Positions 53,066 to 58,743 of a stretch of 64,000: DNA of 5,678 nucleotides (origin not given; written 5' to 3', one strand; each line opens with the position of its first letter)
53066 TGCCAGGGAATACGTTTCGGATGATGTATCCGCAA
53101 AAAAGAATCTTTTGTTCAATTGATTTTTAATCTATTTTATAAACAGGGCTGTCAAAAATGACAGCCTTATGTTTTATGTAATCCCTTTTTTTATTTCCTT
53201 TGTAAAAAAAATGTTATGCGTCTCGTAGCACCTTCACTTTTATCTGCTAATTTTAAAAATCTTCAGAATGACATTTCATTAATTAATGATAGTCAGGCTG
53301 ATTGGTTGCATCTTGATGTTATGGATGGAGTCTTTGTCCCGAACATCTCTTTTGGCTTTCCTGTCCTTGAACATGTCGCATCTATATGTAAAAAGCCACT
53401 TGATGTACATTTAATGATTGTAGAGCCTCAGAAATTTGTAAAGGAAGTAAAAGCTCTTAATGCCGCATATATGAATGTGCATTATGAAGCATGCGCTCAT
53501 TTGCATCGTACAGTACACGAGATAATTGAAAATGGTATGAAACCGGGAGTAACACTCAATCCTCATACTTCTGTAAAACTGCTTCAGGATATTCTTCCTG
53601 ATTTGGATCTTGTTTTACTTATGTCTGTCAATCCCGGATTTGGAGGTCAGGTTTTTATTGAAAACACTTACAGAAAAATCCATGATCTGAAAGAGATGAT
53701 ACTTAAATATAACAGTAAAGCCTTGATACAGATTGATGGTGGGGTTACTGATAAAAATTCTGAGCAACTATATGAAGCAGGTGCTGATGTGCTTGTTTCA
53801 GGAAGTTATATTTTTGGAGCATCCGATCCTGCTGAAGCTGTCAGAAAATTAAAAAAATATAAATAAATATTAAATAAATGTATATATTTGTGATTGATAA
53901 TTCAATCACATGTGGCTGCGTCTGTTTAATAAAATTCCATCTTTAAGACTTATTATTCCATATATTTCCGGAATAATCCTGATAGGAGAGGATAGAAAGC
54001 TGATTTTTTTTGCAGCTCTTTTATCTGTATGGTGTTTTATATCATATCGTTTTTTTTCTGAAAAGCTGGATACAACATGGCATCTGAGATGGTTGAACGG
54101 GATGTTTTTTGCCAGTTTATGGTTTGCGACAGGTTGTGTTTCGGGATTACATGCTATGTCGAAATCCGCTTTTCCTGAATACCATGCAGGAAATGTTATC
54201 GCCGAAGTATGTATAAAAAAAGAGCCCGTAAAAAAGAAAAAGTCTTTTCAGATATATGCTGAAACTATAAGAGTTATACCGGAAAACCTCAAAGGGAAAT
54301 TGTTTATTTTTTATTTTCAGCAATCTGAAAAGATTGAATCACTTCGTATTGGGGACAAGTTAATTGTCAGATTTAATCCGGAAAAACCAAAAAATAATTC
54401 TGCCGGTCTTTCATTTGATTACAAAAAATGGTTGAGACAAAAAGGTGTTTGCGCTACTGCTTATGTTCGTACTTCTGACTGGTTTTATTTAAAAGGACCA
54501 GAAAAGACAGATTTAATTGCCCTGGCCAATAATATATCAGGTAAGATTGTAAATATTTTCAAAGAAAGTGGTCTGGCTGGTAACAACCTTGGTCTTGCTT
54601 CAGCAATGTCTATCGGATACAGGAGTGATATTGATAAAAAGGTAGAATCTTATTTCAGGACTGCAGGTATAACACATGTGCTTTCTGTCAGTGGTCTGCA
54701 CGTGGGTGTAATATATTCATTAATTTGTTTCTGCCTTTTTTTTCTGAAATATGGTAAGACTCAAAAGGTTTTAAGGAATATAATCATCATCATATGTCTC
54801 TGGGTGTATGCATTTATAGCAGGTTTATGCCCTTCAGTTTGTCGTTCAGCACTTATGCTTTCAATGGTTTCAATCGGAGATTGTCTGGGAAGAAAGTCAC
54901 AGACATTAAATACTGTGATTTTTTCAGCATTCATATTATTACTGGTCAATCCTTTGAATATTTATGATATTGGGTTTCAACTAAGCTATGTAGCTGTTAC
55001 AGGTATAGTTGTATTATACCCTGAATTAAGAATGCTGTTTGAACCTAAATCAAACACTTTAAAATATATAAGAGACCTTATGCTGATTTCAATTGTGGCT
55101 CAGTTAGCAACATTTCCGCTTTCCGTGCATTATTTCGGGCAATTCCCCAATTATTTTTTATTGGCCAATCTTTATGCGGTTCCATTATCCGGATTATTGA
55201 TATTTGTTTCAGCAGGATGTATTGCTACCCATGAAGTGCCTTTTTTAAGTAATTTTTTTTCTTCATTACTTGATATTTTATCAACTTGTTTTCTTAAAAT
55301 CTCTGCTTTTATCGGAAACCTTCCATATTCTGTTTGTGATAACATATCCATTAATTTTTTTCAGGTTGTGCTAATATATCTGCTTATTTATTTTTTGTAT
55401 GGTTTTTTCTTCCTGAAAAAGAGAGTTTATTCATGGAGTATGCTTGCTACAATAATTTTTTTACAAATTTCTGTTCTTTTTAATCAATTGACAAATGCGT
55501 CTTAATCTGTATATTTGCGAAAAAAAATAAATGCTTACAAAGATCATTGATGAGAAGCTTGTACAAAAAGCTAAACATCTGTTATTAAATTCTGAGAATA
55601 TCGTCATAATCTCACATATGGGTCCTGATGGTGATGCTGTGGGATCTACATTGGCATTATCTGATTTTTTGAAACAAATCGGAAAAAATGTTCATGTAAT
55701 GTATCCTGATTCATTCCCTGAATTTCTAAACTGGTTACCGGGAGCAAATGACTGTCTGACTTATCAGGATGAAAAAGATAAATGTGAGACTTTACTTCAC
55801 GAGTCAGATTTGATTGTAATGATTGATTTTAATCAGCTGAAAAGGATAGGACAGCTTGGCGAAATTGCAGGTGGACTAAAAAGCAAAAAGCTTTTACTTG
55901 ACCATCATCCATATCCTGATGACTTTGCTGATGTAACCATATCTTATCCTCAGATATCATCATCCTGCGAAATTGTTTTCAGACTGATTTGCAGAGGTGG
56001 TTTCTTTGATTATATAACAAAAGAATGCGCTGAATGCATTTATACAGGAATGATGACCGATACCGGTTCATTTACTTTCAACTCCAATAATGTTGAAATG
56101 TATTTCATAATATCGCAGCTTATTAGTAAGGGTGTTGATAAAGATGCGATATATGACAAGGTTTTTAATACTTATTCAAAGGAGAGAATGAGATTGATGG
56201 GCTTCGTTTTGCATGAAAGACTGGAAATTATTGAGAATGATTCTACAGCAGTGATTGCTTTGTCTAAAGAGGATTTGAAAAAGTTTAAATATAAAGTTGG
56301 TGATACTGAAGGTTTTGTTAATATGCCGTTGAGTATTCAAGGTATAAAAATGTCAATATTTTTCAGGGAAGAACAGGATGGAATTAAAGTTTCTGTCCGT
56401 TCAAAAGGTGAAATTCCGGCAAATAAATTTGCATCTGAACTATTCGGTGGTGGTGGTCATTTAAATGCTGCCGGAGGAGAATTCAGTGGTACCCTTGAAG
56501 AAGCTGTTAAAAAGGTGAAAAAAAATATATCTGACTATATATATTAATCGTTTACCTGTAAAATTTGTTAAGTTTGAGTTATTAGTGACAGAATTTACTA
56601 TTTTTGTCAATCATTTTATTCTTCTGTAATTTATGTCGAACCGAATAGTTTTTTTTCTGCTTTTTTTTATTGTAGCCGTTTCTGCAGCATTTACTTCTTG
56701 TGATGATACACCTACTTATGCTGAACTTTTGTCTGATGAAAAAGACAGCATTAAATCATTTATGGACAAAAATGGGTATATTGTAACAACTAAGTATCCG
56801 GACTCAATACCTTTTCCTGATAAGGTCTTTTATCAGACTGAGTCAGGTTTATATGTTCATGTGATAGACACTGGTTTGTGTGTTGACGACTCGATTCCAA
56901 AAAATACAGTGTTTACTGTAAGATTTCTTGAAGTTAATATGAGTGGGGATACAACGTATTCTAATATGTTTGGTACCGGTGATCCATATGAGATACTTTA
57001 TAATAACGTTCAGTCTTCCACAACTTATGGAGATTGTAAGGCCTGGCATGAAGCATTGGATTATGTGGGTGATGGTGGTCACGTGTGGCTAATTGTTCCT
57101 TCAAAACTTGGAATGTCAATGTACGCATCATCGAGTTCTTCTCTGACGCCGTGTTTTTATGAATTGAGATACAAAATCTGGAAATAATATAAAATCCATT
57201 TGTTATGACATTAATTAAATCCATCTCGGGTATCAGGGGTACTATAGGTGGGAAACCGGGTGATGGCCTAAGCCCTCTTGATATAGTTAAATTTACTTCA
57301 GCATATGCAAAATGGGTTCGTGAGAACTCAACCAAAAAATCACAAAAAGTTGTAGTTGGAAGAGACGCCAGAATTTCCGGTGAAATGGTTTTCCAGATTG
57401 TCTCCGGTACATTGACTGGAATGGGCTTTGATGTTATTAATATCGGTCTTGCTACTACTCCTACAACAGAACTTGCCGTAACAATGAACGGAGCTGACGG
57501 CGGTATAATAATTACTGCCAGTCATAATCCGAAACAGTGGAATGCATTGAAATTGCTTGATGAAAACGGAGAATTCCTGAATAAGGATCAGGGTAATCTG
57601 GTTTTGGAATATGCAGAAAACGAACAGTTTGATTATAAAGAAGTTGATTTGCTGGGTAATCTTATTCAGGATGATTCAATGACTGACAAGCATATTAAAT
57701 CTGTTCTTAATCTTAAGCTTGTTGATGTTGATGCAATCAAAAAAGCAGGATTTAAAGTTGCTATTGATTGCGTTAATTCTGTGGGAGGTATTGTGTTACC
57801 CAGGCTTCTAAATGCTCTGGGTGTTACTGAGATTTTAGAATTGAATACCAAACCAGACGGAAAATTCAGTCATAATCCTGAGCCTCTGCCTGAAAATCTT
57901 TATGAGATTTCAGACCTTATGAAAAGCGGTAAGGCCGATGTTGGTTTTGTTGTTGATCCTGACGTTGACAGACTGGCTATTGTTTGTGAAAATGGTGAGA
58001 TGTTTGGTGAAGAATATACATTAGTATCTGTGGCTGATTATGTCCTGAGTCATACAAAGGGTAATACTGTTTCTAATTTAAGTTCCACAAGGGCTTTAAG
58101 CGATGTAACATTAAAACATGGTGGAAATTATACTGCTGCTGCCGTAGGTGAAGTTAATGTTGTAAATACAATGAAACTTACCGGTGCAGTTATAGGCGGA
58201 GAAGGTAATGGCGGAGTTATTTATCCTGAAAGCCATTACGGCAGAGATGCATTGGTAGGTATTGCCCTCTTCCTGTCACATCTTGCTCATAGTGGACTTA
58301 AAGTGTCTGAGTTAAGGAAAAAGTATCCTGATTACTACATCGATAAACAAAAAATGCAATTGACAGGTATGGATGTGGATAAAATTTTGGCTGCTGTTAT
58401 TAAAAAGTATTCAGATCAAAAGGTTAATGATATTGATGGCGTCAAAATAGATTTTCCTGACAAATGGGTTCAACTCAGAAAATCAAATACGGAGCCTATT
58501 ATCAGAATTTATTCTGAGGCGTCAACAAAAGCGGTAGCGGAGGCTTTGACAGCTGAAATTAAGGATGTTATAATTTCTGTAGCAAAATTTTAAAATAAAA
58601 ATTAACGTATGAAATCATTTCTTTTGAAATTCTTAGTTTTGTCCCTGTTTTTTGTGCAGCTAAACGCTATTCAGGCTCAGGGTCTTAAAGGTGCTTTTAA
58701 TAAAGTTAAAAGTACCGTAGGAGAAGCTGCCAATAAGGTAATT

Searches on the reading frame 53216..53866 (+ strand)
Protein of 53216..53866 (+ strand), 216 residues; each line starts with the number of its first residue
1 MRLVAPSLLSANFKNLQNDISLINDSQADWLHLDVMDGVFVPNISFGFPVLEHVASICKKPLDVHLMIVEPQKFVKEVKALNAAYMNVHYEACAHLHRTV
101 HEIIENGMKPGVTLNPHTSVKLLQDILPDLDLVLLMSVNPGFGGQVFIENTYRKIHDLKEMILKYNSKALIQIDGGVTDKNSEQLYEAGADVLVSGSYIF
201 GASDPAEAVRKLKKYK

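Call 60: search_protein_families(library=pfam, max_evalue=0.0001, proteins=[window:53216-53866:+])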
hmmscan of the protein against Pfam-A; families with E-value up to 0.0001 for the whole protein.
window:53216-53866:+ (216 aa): 1 family
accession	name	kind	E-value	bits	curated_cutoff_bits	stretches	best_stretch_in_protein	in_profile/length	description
PF00834.25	Ribul_P_3_epim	-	1.3e-72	243.8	21.1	1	4-200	2-198/198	Ribulose-phosphate 3 epimerase family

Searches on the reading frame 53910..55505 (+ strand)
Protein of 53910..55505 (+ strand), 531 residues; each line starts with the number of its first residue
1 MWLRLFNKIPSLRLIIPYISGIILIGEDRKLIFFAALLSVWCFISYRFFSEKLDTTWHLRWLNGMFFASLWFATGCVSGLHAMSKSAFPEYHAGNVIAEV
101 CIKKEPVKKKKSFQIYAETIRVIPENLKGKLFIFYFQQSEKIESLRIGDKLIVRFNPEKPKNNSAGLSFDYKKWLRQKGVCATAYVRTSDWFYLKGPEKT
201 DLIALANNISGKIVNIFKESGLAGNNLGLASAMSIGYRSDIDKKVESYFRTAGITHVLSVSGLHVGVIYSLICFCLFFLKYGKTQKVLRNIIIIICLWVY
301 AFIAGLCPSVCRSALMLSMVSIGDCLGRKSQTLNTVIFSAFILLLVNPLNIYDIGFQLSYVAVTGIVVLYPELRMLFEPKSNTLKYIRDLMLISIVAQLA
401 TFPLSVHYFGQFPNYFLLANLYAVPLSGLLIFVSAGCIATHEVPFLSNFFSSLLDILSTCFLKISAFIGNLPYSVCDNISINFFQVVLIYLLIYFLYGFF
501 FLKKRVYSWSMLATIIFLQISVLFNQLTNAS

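Call 60: search_protein_families(library=pfam, max_evalue=0.0001, proteins=[window:53910-55505:+])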
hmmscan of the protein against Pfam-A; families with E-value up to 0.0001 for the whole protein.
window:53910-55505:+ (531 aa): 2 families
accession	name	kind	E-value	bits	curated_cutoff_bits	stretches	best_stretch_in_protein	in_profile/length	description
PF03772.21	Competence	-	1e-59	202.6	23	1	234-496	2-263/270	Competence protein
PF13567.11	DUF4131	-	3.3e-12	46.8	31.6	1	33-190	11-163/165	Domain of unknown function (DUF4131)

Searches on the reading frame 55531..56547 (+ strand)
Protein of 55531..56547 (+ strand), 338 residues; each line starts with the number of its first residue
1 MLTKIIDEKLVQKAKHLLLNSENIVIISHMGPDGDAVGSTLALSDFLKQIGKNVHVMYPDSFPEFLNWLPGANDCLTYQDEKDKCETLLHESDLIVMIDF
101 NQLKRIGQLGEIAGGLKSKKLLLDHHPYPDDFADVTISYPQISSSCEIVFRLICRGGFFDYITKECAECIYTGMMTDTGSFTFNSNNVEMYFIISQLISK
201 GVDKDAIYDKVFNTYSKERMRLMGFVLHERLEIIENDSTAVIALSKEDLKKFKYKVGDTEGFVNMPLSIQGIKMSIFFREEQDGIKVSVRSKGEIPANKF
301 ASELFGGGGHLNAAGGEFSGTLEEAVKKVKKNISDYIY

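Call 61: search_protein_families(library=pfam, max_evalue=0.0001, proteins=[window:55531-56547:+])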
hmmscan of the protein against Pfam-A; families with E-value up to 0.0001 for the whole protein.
window:55531-56547:+ (338 aa): 2 families
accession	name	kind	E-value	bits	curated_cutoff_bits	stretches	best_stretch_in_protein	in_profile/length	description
PF01368.27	DHH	-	1.5e-21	77.4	28.1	1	23-174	1-125/125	DHH family, N-terminal domain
PF02272.25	DHHA1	-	2.1e-13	51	25.9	1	251-334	10-101/102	DHHA1 domain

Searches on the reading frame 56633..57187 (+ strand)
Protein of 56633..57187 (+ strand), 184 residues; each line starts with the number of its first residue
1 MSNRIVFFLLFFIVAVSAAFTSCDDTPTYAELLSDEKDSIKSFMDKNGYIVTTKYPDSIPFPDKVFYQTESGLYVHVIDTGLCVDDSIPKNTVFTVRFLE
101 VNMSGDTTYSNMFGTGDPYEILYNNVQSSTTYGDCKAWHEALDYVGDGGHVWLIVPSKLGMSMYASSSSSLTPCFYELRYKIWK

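Call 61: search_protein_families(library=pfam, max_evalue=0.0001, proteins=[window:56633-57187:+])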
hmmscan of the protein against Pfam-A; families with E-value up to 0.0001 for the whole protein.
window:56633-57187:+ (184 aa): 1 family
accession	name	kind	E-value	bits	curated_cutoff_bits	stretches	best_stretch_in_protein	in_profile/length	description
PF16109.11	DUF4827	-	1.7e-21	77.6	29.4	1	22-180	1-183/183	Domain of unknown function (DUF4827)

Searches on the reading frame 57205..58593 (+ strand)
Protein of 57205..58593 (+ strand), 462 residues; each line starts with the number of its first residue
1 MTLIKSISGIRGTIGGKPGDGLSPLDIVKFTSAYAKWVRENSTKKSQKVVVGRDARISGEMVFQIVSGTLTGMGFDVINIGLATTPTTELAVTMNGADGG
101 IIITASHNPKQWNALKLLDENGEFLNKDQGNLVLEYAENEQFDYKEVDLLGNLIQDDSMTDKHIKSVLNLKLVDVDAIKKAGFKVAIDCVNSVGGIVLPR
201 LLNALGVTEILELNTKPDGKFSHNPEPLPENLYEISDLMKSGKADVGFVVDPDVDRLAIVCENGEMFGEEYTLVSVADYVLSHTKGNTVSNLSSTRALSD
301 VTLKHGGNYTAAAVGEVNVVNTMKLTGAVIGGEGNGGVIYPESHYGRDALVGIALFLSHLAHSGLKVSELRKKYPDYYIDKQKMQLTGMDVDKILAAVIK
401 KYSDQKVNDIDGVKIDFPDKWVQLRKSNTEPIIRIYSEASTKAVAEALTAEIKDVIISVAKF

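Call 61: search_protein_families(library=pfam, max_evalue=0.0001, proteins=[window:57205-58593:+])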
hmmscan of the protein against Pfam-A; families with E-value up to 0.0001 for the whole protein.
window:57205-58593:+ (462 aa): 4 families
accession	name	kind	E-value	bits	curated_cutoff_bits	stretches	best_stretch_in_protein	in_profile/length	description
PF02878.22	PGM_PMM_I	-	6.6e-32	110.5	22.5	1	8-142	7-136/138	Phosphoglucomutase/phosphomannomutase, alpha/beta/alpha domain I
PF02879.22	PGM_PMM_II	-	1.6e-24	86.8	29.3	1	172-264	10-103/103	Phosphoglucomutase/phosphomannomutase, alpha/beta/alpha domain II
PF02880.22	PGM_PMM_III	-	5e-19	69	20.7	1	271-375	4-113/115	Phosphoglucomutase/phosphomannomutase, alpha/beta/alpha domain III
PF00408.26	PGM_PMM_IV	-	5.1e-10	39.7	23.1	1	389-454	13-67/68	Phosphoglucomutase/phosphomannomutase, C-terminal domain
